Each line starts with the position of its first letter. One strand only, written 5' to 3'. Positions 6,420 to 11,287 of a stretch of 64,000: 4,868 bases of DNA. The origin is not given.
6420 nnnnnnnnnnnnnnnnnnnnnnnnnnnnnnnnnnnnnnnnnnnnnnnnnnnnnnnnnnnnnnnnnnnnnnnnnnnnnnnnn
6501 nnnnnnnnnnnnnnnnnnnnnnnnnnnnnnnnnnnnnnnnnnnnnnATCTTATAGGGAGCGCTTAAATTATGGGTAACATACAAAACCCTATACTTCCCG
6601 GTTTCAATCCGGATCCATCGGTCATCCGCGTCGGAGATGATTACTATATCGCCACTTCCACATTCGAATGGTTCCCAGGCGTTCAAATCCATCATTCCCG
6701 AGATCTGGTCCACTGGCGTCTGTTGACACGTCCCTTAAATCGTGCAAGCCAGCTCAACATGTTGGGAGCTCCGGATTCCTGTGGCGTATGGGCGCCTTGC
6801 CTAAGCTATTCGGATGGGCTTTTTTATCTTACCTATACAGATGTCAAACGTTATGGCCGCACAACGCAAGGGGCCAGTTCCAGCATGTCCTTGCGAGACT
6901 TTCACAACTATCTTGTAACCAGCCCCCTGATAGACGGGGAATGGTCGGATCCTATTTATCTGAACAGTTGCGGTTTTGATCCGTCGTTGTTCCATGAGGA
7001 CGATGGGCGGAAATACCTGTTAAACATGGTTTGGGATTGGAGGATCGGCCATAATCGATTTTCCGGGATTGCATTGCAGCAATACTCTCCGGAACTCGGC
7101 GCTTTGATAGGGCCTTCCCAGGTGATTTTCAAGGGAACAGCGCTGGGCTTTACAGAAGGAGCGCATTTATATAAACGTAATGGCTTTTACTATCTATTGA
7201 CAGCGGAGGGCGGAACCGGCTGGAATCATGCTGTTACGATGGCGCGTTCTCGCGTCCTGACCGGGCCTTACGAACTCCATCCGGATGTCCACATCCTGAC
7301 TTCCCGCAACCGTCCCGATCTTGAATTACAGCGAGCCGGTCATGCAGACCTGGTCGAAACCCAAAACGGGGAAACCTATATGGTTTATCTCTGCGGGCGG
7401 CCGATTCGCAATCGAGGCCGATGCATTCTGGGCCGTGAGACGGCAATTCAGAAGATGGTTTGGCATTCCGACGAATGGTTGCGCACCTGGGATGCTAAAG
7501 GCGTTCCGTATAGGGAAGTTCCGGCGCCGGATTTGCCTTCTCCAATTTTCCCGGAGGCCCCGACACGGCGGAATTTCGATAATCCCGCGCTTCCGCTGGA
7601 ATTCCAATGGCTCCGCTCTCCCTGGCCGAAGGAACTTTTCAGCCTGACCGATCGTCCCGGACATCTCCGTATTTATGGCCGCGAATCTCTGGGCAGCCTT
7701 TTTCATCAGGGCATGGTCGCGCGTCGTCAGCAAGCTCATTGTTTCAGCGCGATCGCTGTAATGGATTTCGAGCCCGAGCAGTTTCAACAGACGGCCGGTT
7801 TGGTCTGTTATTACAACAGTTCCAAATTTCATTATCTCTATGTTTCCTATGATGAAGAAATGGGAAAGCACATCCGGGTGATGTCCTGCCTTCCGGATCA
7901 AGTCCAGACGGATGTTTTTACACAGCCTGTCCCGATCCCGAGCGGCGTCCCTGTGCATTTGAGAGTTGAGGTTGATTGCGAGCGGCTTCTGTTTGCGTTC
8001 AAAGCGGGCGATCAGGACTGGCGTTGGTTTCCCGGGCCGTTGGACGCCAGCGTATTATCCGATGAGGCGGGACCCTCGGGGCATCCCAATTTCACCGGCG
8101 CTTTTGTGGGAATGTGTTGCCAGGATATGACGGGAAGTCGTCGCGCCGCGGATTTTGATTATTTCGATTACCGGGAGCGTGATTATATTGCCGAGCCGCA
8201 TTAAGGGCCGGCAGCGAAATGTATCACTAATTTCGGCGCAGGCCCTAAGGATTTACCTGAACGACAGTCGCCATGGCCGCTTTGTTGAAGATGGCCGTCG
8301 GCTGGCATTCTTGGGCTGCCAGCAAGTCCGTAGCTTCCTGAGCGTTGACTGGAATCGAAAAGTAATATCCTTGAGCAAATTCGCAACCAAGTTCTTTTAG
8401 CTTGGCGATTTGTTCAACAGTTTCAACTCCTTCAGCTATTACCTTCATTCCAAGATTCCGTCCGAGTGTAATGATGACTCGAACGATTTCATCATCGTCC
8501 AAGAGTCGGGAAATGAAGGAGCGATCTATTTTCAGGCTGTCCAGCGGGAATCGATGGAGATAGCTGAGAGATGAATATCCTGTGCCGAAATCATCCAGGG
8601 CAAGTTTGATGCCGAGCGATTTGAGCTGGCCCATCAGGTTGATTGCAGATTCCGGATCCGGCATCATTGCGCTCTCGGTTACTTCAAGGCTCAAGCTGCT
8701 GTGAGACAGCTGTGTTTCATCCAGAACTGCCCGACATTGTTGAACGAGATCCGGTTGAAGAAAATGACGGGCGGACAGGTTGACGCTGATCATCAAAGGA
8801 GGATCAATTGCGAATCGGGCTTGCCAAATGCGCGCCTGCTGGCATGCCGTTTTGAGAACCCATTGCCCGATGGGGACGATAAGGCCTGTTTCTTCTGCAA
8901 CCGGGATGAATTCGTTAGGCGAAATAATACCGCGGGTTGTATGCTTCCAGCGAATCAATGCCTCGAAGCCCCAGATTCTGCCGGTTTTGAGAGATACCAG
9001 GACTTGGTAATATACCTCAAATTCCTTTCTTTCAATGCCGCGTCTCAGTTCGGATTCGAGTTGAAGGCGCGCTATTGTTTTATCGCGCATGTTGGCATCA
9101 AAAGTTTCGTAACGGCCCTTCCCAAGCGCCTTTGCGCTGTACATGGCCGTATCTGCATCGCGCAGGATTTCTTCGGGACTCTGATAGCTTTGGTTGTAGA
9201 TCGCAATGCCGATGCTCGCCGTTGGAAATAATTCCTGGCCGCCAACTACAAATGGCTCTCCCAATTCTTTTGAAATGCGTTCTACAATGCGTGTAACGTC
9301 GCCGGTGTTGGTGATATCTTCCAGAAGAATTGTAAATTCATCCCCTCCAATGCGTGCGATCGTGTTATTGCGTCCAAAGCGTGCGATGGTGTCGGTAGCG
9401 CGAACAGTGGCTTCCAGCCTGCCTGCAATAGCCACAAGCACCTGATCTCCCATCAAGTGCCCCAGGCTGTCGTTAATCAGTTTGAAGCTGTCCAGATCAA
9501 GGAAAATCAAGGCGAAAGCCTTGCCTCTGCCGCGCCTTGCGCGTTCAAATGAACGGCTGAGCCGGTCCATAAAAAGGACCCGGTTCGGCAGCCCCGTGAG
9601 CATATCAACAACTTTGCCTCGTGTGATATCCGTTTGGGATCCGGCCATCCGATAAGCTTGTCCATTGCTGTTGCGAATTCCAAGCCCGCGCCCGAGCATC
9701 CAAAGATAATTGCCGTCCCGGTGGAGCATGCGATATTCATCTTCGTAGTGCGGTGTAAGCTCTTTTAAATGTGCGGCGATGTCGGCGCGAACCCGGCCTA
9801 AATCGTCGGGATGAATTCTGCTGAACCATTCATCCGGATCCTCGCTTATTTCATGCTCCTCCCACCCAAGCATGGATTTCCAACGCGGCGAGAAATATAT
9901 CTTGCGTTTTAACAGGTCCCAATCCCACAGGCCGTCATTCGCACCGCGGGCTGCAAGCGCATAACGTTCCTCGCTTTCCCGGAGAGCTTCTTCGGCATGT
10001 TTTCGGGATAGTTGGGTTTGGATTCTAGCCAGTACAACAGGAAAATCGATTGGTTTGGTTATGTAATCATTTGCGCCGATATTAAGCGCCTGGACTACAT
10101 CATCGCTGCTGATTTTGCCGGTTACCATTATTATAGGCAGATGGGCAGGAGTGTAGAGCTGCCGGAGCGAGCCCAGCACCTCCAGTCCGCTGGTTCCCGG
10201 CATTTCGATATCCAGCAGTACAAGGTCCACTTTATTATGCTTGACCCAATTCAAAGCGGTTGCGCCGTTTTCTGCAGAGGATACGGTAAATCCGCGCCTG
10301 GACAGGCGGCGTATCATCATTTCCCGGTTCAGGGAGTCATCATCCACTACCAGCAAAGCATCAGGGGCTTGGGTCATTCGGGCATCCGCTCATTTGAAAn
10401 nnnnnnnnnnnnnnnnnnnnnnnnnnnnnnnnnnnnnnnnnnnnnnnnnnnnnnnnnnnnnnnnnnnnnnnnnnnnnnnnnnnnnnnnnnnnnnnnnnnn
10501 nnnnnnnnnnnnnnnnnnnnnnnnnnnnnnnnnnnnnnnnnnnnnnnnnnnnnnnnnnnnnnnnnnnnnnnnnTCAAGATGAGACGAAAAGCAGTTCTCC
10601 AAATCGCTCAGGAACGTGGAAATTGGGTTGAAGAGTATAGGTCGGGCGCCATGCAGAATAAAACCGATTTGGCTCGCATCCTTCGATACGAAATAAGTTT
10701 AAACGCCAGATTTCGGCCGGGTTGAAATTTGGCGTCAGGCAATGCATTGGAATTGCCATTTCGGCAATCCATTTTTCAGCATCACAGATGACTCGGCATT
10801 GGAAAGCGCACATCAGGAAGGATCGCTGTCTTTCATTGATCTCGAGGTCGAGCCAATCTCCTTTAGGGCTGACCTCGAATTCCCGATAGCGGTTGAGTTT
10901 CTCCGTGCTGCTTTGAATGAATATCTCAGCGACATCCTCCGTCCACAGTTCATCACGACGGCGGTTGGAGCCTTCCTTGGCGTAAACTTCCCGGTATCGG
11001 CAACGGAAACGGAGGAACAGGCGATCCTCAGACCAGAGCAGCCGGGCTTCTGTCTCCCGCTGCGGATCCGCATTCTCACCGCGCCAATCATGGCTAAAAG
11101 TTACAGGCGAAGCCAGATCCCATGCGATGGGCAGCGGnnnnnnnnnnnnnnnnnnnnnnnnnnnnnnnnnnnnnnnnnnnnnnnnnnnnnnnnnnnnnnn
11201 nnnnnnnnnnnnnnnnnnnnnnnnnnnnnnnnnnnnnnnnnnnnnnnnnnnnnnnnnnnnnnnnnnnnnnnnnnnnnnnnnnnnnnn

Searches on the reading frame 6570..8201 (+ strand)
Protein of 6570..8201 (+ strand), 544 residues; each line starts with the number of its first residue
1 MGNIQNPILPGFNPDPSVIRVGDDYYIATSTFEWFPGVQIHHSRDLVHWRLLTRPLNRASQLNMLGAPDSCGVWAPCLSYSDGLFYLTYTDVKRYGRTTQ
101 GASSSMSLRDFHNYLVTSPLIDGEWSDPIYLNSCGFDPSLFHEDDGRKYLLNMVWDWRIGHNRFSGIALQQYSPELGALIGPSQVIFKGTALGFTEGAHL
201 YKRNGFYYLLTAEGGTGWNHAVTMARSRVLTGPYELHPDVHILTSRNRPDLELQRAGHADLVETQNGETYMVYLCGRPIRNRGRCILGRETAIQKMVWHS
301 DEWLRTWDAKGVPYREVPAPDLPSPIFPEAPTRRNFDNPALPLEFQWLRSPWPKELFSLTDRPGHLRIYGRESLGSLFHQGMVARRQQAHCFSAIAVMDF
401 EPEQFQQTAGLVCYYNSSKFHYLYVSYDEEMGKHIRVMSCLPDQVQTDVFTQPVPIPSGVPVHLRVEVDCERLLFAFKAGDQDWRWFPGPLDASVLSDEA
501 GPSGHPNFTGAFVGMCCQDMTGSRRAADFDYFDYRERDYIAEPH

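Call 42: search_protein_families(library=pfam, proteins=[window:6570-8201:+], max_evalue=0.00001)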
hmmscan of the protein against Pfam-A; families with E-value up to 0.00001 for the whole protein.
window:6570-8201:+ (544 aa): 2 families
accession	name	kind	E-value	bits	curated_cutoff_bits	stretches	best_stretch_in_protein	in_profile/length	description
PF04616.20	Glyco_hydro_43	-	9.9e-97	324.2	32.2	1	4-303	1-287/288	Glycosyl hydrolases family 43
PF17851.8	GH43_C2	-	3.8e-65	219.8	22.7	1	334-535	2-203/203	Beta xylosidase C-terminal Concanavalin A-like domain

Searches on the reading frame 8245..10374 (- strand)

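Call 42: search_protein_families(library=pfam, proteins=[window:8245-10374:-], max_evalue=0.00001)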
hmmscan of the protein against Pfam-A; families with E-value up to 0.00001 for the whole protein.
window:8245-10374:- (709 aa): 4 families
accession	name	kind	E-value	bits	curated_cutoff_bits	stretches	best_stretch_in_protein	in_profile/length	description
PF00563.25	EAL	-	2.2e-75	253.5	31.3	1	442-674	3-235/236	EAL domain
PF00990.26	GGDEF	-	1.3e-45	155.5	23.8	1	256-420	3-160/161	Diguanylate cyclase, GGDEF domain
PF00072.30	Response_reg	-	1.2e-30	106.3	30.2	1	8-118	2-110/111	Response regulator receiver domain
PF08447.18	PAS_3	-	1.8e-24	86.3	25.6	1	158-245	1-87/89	PAS fold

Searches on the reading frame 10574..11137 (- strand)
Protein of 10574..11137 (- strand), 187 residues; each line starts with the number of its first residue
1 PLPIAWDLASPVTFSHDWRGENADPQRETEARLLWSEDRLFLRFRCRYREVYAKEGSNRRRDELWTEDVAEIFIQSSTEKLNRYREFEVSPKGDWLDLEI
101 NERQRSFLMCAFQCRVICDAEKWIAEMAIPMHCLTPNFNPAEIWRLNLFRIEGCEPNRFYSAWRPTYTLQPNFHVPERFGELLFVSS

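Call 84: search_protein_families(library=pfam, proteins=[window:10574-11137:-], max_evalue=0.001)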
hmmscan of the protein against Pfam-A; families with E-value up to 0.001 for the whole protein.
window:10574-11137:- (187 aa): 2 families
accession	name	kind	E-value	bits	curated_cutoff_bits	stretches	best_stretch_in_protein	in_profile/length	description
PF06452.16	CBM9_1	-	6.9e-08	33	23.4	1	5-138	8-138/185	Carbohydrate family 9 binding domain-like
PF16011.10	CBM9_2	-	1.4e-05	25.4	25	0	147-184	162-199/199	Carbohydrate-binding family 9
